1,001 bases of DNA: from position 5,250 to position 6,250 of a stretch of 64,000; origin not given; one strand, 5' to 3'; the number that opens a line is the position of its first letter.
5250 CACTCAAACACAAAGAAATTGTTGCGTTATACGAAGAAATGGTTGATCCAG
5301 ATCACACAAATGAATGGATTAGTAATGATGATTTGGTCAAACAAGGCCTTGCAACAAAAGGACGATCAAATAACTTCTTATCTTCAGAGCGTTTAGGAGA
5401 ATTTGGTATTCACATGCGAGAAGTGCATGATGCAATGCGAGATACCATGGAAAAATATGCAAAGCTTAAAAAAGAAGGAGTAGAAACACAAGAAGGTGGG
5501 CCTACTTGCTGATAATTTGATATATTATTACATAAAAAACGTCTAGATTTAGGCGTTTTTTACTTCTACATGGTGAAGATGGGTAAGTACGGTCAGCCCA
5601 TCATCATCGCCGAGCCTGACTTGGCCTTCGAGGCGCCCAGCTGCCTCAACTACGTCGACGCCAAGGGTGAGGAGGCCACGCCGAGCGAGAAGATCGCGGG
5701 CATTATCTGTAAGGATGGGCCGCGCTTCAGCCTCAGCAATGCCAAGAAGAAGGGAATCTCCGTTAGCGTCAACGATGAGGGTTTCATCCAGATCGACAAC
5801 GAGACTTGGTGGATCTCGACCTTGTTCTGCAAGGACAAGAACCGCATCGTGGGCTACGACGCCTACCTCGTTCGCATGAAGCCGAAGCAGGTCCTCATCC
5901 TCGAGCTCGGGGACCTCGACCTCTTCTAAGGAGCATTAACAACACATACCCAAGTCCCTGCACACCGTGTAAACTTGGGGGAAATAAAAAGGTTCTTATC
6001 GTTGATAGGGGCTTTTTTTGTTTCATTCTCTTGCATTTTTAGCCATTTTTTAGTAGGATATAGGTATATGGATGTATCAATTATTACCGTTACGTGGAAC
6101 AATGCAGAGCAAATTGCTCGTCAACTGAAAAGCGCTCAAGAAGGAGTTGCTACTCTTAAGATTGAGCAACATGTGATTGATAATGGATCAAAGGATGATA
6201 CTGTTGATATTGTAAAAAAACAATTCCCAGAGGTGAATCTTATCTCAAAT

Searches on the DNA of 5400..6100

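Call 93: search_rna_families(source=window, start=5400, end=6100, threshold=evalue, max_evalue=1)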
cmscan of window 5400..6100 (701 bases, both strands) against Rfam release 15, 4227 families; matches with E-value up to 1: 3.
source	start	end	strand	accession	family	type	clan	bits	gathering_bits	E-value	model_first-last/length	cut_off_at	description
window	5454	5564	+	RF02435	SpF41_sRNA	Gene; sRNA;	-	22.2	52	0.59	1-105/105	no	Streptococcus sRNA SpF41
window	5451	5567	+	RF02053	STnc430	Gene; sRNA;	-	21.7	47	0.64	1-162/162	no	Enterobacterial sRNA STnc430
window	5579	5611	-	RF01152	sR1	Gene; snRNA; snoRNA; CD-box;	-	17.2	45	0.057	1-57/57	no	Small nucleolar RNA sR1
